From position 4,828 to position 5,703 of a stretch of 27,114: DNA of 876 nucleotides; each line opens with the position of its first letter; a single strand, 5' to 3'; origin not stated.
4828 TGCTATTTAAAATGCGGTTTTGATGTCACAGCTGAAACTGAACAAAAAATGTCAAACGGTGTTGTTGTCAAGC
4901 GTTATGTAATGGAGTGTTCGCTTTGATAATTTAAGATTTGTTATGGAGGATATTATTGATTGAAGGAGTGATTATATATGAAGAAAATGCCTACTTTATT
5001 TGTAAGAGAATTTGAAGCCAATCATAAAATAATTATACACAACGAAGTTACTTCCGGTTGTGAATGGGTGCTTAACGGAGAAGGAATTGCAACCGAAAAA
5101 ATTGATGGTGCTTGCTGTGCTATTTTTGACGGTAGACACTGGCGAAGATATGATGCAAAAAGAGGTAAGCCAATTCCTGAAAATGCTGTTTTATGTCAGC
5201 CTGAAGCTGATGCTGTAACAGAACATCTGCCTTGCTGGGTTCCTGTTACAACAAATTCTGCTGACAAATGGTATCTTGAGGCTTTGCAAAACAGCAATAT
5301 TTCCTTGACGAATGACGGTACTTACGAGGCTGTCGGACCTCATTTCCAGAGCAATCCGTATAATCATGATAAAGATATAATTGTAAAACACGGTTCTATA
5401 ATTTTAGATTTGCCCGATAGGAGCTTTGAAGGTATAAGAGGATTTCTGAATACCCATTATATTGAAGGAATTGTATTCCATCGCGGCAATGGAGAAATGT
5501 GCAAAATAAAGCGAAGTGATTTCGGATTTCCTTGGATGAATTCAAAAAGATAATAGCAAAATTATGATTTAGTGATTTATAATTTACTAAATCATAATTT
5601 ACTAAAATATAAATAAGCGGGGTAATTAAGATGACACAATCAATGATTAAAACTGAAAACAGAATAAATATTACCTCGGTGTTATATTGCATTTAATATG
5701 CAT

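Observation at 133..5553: KptA/Tpt1 embedded in an operon with a minimal ligase, two phosphoesterases, a nucleotidyltransferase and an ATP-grasp enzyme: candidate RNA end-healing/sealing (or conflict) system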

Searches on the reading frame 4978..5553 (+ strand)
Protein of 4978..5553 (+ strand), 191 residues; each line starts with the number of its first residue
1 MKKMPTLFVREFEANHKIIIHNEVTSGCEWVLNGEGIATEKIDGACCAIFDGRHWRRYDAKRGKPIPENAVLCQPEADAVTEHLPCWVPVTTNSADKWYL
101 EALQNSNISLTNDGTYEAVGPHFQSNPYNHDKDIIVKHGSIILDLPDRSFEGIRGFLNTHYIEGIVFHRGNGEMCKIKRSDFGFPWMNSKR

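Call 3: search_protein_families(library=pfam, proteins=[window:4978-5553:+], max_evalue=0.01)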
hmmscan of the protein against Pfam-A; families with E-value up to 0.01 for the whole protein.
window:4978-5553:+ (191 aa): 1 family
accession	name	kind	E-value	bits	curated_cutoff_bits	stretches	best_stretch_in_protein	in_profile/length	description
PF17720.7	RLIG1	-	5.9e-11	42.2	25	1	112-188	190-275/324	RNA ligase 1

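Call 5: search_protein_families(library=ncbifam, proteins=[window:4978-5553:+], max_evalue=0.01)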
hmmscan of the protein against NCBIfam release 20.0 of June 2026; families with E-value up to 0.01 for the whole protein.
window:4978-5553:+ (191 aa): 0 families

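Call 6: search_protein_families(library=phrogs, proteins=[window:4978-5553:+], max_evalue=0.001)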
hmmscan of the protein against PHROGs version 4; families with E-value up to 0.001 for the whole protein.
window:4978-5553:+ (191 aa): 1 family
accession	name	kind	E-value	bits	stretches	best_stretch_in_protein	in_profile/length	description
phrog_14301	-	DNA, RNA and nucleotide metabolism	8.5e-62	209.3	1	1-184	1-184/186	RNA ligase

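Call 7: search_protein_families(library=padloc, proteins=[window:4978-5553:+], max_evalue=0.001)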
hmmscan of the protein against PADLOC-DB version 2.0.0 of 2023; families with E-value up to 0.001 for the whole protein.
window:4978-5553:+ (191 aa): 0 families

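Call 10: find_encoding_contigs(protein=window:4978-5553:+, flank=10000, max_places=10)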
Protein window:4978-5553:+ (191 aa): no gene with exactly this product is on record in the collection.

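Call 11: search_solved_structures(query=window:4978-5553:+, max_evalue=1, show_alignments=2)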
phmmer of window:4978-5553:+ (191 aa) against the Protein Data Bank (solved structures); distinct sequences matched with E-value up to 1: 3.
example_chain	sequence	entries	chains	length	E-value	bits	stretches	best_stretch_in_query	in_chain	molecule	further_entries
9c6l_A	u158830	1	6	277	2.4e-16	62.9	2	90-187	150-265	RNA ligase1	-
9c6m_A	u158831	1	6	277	1.3e-15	60.6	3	37-101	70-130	RNA ligase1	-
5t7v_S3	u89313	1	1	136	0.52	12.9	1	72-164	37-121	30S ribosomal protein S12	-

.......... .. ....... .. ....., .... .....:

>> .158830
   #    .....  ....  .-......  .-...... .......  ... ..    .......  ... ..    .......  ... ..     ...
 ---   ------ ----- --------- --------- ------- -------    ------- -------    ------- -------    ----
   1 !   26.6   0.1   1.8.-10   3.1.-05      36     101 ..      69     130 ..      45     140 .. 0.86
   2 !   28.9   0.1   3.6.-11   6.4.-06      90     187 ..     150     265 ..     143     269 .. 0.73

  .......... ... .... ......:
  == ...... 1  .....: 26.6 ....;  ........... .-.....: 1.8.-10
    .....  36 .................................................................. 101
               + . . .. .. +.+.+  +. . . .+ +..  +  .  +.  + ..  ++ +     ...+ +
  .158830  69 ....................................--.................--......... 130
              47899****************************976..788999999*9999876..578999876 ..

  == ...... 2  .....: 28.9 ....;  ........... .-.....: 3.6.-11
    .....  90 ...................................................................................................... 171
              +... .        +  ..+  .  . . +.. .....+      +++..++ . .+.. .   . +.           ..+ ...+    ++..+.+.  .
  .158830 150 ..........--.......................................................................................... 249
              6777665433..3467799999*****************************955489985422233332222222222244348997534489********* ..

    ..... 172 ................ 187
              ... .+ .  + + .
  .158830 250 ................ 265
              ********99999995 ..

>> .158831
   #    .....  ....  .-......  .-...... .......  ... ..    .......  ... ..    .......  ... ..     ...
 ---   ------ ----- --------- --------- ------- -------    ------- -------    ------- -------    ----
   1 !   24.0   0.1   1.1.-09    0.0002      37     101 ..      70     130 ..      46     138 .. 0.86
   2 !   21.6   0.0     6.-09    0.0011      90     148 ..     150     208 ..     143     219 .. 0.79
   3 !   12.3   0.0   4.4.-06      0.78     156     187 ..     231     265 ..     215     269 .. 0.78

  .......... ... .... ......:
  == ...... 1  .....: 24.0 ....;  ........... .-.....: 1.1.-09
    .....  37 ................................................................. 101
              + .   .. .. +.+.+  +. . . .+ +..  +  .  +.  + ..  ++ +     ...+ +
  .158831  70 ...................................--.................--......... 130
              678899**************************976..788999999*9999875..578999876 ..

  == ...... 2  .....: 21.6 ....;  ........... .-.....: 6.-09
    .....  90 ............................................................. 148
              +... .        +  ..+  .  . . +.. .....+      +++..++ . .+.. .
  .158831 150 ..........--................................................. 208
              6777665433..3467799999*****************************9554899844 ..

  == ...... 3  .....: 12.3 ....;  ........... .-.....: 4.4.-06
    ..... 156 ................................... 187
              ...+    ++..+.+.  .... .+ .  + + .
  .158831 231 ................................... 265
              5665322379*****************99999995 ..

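Call 12: find_homologous_proteins(query=window:4978-5553:+, max_evalue=0.00001)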
Query window:4978-5553:+ (191 aa): 1367 proteins with E <= 0.00001 among 1401 candidates; the best 120 are listed.
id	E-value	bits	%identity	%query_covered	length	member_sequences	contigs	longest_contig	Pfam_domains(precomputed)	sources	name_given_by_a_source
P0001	1.1e-127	441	96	100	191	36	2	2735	PF17720.8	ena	-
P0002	3.3e-101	355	77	100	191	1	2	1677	PF17720.8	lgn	-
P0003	9.9e-96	337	73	100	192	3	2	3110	PF17720.8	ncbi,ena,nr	ncbi:MAG: hypothetical protein J5992_02010 [Oscillospiraceae bacterium]|nr:hypothetical protein [Osc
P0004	2.3e-90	319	70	99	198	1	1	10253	PF17720.8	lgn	-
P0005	2.3e-77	277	64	99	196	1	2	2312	PF17720.8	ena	-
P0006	4.3e-76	273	61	97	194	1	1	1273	PF17720.8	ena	-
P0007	9.4e-76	272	62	99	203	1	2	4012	PF17720.8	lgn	-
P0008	1.3e-75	271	62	100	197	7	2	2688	PF17720.8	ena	-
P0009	2.7e-75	270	64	98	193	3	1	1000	PF17720.8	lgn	-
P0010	4.4e-75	270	62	99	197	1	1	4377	PF17720.8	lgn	-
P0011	4.9e-75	269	61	97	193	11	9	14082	PF17720.8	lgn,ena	-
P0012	5.1e-75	269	59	99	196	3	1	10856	PF17720.8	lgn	-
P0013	1.3e-74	268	63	100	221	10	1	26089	PF17720.8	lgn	-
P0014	2.1e-74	267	63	100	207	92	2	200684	PF17720.8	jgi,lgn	jgi:hypothetical protein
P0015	2.3e-74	267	63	100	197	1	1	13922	PF17720.8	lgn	-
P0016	4.8e-74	266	62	100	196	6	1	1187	PF17720.8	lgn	-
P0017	5.4e-74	266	63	100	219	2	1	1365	PF17720.8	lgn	-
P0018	1.2e-73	265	62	100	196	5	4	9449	PF17720.8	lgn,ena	-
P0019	1.9e-73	264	64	97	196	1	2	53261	PF17720.8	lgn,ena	-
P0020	2.2e-73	264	59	100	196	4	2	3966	PF17720.8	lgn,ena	-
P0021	2.9e-73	264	59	99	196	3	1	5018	PF17720.8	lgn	-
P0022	6.6e-73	262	61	99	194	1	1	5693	PF17720.8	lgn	-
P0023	6.7e-73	262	60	100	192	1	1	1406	PF17720.8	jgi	jgi:hypothetical protein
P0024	6.8e-73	262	62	99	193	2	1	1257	PF17720.8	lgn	-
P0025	9.0e-73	262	60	99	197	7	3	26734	PF17720.8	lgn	-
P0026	1.1e-72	262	62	100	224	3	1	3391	PF17720.8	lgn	-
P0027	1.2e-72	262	62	100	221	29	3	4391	PF17720.8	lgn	-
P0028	1.5e-72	261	60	99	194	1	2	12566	PF17720.8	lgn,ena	-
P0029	1.8e-72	261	62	100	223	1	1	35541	PF17720.8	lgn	-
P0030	2.3e-72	261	60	99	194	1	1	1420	PF17720.8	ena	-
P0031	3.0e-72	260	59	100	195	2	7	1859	PF17720.8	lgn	-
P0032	3.4e-72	260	60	100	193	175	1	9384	PF17720.8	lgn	-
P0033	4.3e-72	260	60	99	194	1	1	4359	PF17720.8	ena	-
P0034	4.7e-72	260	59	99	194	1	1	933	PF17720.8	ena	-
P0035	5.3e-72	259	61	100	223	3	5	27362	PF17720.8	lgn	-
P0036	5.9e-72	259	59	99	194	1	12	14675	PF17720.8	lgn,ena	-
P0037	9.1e-72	259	59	99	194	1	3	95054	PF17720.8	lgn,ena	-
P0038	9.2e-72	259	58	100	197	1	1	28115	PF17720.8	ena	-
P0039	1.6e-71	258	62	97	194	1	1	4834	PF17720.8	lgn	-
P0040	1.7e-71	258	61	98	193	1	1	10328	PF17720.8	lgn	-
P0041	2.1e-71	258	60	99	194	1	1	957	PF17720.8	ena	-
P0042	2.5e-71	257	59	100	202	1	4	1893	PF17720.8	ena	-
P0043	3.4e-71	257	59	99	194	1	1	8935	PF17720.8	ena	-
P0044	4.2e-71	257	59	99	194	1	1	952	PF17720.8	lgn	-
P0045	7.4e-71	256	59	99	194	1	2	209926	PF17720.8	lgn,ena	-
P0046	7.7e-71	256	58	99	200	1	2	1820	PF17720.8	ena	-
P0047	1.7e-70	255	60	100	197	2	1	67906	PF17720.8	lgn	-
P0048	2.6e-70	254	56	100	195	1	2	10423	PF17720.8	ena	-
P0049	3.6e-70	253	58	99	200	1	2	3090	PF17720.8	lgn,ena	-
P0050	4.7e-70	253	56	100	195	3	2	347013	PF17720.8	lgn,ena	-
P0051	5.5e-70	253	58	97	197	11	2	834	PF17720.8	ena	-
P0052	9.7e-70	252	60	97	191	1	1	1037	PF17720.8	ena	-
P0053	1.0e-69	252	58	97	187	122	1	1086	PF17720.8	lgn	-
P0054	1.1e-69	252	58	97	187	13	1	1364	PF17720.8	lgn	-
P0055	1.6e-69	251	60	98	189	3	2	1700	PF17720.8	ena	-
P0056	2.7e-69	251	59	97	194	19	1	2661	PF17720.8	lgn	-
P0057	3.2e-69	250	55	100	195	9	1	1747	PF17720.8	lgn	-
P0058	3.3e-69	250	58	100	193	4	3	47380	PF17720.8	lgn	-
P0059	3.6e-69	250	61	97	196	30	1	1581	PF17720.8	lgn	-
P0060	4.0e-69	250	58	99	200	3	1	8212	PF17720.8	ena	-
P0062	4.9e-69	250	59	97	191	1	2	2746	PF17720.8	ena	-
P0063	5.6e-69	250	59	97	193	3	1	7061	PF17720.8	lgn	-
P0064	5.6e-69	250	58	99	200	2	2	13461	PF17720.8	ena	-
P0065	6.2e-69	249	59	97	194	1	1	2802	PF17720.8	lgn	-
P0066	7.5e-69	249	58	97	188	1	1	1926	PF17720.8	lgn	-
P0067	9.1e-69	249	58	100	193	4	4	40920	PF17720.8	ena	-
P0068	1.5e-68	248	58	97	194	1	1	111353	PF17720.8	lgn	-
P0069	1.6e-68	248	60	97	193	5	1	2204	PF17720.8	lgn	-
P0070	1.6e-68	248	58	99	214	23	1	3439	PF17720.8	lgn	-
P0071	1.9e-68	248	59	97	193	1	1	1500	PF17720.8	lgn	-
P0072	2.0e-68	248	57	97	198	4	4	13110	PF17720.8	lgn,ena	-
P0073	2.2e-68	248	60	97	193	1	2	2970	PF17720.8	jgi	jgi:hypothetical protein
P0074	2.5e-68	247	57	100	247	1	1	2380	PF17720.8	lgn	-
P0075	2.7e-68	247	60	97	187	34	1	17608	PF17720.8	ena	-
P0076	4.0e-68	247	58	100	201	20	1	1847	PF17720.8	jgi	-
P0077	5.6e-68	246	56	97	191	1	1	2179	PF17720.8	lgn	-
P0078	6.5e-68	246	56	99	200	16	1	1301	PF17720.8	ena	-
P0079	9.0e-68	246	57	100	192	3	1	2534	PF17720.8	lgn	-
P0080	1.0e-67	245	60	99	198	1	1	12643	PF17720.8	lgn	-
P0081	1.1e-67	245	60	97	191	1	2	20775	PF17720.8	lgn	-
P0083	1.3e-67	245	59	99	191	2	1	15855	PF17720.8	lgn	-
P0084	1.3e-67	245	57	97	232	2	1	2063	PF17720.8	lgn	-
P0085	1.3e-67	245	58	97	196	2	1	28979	PF17720.8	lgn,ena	-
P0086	1.6e-67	245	60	97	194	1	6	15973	PF17720.8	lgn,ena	-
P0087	1.6e-67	245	57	100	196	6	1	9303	PF17720.8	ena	-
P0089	2.4e-67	244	58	97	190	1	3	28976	PF17720.8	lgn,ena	-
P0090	2.4e-67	244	56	99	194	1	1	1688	PF17720.8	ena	-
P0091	3.0e-67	244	59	97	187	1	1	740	PF17720.8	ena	-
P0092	3.3e-67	244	59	97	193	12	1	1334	PF17720.8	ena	-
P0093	3.4e-67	244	56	100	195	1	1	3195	PF17720.8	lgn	-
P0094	3.4e-67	244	58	97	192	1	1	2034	PF17720.8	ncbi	-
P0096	5.4e-67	243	58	100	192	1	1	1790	PF17720.8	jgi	jgi:hypothetical protein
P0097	5.8e-67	243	56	99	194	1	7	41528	PF17720.8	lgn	-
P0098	6.2e-67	243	59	97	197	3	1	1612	PF17720.8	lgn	-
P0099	6.8e-67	243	62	97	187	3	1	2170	PF17720.8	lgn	-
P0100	8.0e-67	243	56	100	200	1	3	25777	PF17720.8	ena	-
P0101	9.0e-67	242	58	99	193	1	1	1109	PF17720.8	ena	-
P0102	9.1e-67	242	59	97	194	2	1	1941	PF17720.8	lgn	-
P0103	9.5e-67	242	56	97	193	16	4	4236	PF17720.8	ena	-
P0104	1.1e-66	242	58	97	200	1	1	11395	PF17720.8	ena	-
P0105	1.2e-66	242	59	99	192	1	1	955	PF17720.8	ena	-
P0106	1.2e-66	242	58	99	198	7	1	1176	PF17720.8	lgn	-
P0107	1.3e-66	242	59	97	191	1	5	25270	PF17720.8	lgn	-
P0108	1.3e-66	242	59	97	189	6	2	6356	PF17720.8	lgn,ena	-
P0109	1.4e-66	242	57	100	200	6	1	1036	PF17720.8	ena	-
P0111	1.5e-66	242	57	99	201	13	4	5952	PF17720.8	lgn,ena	-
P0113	1.9e-66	241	56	97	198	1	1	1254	PF17720.8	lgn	-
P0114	2.1e-66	241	59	97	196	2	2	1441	PF17720.8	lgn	-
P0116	2.5e-66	241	57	97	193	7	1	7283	PF17720.8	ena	-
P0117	2.6e-66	241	57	99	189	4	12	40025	PF17720.8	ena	-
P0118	2.6e-66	241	58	97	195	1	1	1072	PF17720.8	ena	-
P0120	3.0e-66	241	59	100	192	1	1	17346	PF17720.8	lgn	-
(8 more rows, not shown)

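Call 14: find_related_loci(query=A1, collection=genome_contigs, flank=10000)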
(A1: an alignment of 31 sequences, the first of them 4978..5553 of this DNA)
Query A1 (191 aa) in genome_contigs; peptide patterns used: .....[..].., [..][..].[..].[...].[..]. (x = any residue, [..] = any of these).
299 stretches matched a pattern; 209 encode a relative of the query (tblastn E <= 1e-3); the best 80 are kept; 80 distinct loci.
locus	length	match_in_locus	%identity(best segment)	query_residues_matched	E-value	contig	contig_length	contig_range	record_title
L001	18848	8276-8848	97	1-191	2e-127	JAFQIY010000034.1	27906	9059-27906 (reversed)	MAG: Oscillospiraceae bacterium isolate RGIG1862 Goat_Cecum-6__c349922, whole genome shotgun sequence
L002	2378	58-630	97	1-191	6e-134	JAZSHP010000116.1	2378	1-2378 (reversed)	MAG: Candidatus Fimenecus sp. isolate T1900044574_TS20190040.MAGScoT_cleanbin_000058 SGB_480_k141_191054, whole genome s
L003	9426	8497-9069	96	1-191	1e-126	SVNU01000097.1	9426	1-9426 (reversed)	MAG: Ruminococcus sp. isolate SIG547 NODE_114938_length_9426_cov_1.947629, whole genome shotgun sequence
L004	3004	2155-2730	73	1-191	3e-98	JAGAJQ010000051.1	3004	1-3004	MAG: Oscillospiraceae bacterium isolate RGIG8503 Water_deer_Cecum-2__c97803, whole genome shotgun sequence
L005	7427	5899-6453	61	1-186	2e-69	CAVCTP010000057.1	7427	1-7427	Tannerellaceae bacterium isolate SRR8978223_cleanbin_000001 genome assembly, contig: Spades_SRR8978223_contig_425, whole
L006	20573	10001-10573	55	1-190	5e-68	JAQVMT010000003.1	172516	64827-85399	MAG: Clostridia bacterium isolate STF1_14 NODE_76_length_172516_cov_6.417614_Sandtown_F1, whole genome shotgun sequence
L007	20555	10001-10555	58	1-186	2e-67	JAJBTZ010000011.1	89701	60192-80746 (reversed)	MAG: Ruminococcus sp. isolate U_126910 U_126910=NODE_19_length_89701_cov_13.789182, whole genome shotgun sequence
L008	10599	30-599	59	1-191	4e-67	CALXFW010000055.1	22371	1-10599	MAG: uncultured Oscillospiraceae bacterium isolate E27__bin199 genome assembly, contig: E27__k127_3095376, whole genome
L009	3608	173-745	58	1-191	5e-67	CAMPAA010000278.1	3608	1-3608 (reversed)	MAG: uncultured Verrucomicrobia bacterium isolate SRR873601_bin.122_metaWRAP_v1.3_MAG genome assembly, contig: NODE_8999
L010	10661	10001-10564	57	1-186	2e-66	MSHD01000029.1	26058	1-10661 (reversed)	MAG: Lachnospiraceae bacterium Zagget2 zag_T1_merged_singles_contig_314, whole genome shotgun sequence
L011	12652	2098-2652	58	1-186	3e-66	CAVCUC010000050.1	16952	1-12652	bacterium isolate G02614-L1_cleanbin_000013 genome assembly, contig: Spades_G02614-L1_contig_1519, whole genome shotgun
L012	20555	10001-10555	57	1-186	5e-66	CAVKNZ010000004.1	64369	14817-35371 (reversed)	Bacteroidaceae bacterium isolate H07689-L1_cleanbin_000029 genome assembly, contig: Spades_H07689-L1_contig_192, whole g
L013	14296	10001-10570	58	1-190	7e-66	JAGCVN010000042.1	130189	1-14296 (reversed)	MAG: Kiritimatiellae bacterium isolate RGIG10161 Yak_Rumen-4__c533785, whole genome shotgun sequence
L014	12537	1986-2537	57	1-186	5e-66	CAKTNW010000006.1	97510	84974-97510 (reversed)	MAG: uncultured Oscillospiraceae bacterium isolate REFINED_METABAT215_TOP10_CONTIGS_1500_ASSEMBLY_K77_MERGED__Nepal_MoBi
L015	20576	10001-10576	55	1-186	7e-66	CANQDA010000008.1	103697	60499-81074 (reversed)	MAG: uncultured Lachnospiraceae bacterium isolate Lapin-003-2__bin22 genome assembly, contig: Lapin-003-2__NODE_161_leng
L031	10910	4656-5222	55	1-190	1e-63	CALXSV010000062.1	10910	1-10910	MAG: uncultured Clostridia bacterium isolate E12__bin57 genome assembly, contig: E12__k127_3537724, whole genome shotgun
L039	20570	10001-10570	57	1-191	3e-63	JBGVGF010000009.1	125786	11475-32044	MAG: Faecalimonas sp. isolate fecal_MAG_373 fecal_MAG_373_contig_0009, whole genome shotgun sequence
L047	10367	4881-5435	56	1-186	9e-63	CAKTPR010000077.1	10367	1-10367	MAG: uncultured Oscillospiraceae bacterium isolate REFINED_METABAT215_TOP10_CONTIGS_1500_ASSEMBLY_K77_MERGED__Hadza_MoBi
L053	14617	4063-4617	55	1-186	3e-62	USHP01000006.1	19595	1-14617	uncultured Clostridiales bacterium isolate UMGS1730 genome assembly, contig: NODE_672_length_19595_cov_8.634596, whole g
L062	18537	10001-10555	59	1-186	1e-64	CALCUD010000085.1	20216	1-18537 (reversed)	MAG TPA_asm: uncultured Clostridia bacterium isolate SRR6425796_bin.18_CONCOCT_v1.1_MAG genome assembly, contig: ERZ1767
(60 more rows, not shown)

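Call 15: find_related_loci(query=A1, collection=viral_contigs, flank=10000)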
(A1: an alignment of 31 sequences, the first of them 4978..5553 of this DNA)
Query A1 (191 aa) in viral_contigs; peptide patterns used: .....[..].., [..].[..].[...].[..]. (x = any residue, [..] = any of these).
419 stretches matched a pattern; 394 encode a relative of the query (tblastn E <= 1e-3); the best 80 are kept; 80 distinct loci.
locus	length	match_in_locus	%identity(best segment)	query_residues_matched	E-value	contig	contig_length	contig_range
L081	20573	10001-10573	58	1-190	1e-72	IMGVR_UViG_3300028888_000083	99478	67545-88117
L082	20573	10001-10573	58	1-190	1e-72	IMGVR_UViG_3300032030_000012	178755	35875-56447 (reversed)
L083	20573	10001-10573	59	1-188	2e-69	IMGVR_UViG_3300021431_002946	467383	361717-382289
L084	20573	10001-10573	58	1-190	3e-72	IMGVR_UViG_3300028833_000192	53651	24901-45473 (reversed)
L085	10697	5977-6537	59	1-186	1e-68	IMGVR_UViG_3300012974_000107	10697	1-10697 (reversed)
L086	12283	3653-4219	60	1-186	3e-68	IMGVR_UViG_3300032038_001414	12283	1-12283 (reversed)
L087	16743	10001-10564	59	1-189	1e-67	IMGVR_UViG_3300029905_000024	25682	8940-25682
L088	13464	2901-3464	59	1-189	1e-67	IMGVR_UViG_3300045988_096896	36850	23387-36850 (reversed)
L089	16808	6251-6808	59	1-186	5e-67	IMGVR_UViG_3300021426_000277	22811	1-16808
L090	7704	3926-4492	59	1-190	9e-67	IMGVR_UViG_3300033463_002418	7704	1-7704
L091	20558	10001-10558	57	1-186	1e-66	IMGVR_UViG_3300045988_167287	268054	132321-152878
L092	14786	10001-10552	57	1-186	4e-66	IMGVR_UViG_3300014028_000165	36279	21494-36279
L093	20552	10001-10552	57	1-186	4e-66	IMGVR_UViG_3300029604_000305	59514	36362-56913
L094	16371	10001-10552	57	1-186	4e-66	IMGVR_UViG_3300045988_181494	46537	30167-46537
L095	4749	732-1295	59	1-189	1e-65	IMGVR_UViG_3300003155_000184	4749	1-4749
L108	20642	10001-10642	53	1-190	4e-65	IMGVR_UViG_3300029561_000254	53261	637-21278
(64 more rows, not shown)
